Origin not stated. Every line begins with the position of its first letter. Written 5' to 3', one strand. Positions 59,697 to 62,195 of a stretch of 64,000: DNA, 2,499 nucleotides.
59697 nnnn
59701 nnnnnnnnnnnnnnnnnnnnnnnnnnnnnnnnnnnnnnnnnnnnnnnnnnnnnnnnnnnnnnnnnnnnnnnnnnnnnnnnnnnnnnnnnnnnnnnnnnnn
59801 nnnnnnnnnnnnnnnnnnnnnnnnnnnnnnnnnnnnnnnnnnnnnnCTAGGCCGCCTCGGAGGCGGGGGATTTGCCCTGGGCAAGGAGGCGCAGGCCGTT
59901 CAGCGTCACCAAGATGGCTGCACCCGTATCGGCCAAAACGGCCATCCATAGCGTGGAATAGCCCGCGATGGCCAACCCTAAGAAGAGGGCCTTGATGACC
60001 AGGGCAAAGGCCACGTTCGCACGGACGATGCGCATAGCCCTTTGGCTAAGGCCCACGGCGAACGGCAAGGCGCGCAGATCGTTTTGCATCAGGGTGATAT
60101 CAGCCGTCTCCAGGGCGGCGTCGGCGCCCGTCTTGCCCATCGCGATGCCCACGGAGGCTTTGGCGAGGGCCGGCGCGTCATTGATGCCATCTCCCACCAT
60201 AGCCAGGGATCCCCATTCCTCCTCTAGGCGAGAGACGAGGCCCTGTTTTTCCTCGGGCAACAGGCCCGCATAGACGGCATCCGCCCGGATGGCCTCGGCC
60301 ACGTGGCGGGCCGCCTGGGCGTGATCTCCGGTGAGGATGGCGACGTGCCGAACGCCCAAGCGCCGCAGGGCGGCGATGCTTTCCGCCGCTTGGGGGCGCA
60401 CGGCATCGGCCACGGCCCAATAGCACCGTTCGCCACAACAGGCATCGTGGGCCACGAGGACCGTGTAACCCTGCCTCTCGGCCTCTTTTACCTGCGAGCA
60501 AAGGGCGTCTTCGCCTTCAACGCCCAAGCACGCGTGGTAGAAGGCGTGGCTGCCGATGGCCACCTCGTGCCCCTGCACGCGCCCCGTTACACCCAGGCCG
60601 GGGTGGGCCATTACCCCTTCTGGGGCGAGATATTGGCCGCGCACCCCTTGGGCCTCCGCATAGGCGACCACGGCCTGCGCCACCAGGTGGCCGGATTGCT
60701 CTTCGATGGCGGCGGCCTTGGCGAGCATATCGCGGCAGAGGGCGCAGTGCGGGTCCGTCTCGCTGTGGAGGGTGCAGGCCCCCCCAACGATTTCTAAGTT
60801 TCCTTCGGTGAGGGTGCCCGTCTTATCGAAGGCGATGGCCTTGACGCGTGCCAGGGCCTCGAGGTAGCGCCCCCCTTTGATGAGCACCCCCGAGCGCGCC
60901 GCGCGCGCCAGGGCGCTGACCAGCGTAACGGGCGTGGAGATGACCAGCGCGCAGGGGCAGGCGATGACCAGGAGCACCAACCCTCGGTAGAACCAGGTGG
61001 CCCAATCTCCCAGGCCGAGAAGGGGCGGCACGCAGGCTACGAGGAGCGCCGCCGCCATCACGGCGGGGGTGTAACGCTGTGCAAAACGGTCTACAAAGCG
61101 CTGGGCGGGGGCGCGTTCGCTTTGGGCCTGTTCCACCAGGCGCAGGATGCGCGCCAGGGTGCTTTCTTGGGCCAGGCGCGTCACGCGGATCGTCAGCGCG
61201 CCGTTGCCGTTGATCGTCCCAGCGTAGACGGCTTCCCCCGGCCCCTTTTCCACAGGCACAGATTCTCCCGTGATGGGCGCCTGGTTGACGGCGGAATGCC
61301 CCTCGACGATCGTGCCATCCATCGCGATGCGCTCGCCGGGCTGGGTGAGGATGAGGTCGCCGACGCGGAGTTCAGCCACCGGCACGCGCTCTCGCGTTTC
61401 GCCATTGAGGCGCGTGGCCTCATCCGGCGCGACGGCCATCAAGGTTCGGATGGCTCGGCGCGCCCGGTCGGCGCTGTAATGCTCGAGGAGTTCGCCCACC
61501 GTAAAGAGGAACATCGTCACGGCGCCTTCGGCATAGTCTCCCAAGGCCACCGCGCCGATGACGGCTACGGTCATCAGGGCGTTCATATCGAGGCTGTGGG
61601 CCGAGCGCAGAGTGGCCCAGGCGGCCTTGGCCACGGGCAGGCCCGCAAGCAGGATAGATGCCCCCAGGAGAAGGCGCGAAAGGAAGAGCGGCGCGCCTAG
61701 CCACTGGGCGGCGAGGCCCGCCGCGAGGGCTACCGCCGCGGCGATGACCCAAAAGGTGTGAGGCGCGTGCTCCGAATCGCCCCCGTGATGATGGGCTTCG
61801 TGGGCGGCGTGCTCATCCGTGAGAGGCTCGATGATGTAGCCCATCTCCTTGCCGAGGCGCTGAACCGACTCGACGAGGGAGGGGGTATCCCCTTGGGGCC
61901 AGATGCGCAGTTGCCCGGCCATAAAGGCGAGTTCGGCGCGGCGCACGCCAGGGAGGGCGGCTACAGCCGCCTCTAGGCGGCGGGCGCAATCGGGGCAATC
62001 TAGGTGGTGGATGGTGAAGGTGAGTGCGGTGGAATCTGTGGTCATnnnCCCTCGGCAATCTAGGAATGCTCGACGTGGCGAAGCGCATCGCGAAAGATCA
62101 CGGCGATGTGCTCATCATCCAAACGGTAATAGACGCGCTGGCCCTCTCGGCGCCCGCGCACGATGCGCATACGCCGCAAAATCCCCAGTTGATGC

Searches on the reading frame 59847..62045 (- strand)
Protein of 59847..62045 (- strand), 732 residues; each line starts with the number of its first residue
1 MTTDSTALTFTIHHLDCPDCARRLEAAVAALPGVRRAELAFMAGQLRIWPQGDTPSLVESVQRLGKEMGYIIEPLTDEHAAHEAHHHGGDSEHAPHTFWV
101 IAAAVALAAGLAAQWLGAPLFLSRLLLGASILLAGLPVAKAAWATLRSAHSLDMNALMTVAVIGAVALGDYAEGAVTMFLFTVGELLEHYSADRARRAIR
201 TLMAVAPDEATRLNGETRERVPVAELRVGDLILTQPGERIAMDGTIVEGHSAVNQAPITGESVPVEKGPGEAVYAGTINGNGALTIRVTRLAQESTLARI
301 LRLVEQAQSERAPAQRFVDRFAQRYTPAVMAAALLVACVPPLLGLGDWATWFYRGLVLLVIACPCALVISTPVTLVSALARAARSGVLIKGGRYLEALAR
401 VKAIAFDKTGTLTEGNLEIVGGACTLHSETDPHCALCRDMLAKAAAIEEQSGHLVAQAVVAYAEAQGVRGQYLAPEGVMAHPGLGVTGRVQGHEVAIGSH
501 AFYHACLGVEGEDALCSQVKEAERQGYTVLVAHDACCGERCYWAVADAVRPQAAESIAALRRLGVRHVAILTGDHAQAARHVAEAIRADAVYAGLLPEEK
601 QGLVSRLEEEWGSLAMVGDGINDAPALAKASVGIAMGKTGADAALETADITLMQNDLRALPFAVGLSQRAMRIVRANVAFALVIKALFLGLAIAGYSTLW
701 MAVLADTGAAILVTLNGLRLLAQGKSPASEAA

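Call 40: search_protein_families(library=pfam, proteins=[window:59847-62045:-], max_evalue=0.001)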
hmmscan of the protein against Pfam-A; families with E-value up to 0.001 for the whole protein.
window:59847-62045:- (732 aa): 3 families
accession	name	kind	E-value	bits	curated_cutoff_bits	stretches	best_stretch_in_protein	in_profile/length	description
PF00122.25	E1-E2_ATPase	-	1.1e-57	194.9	28.1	1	206-384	3-180/181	E1-E2 ATPase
PF00702.32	Hydrolase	-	6.5e-24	85.8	26.4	1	401-630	1-190/191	haloacid dehalogenase-like hydrolase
PF00403.32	HMA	-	7e-07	30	24.8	1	9-67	1-62/62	Heavy-metal-associated domain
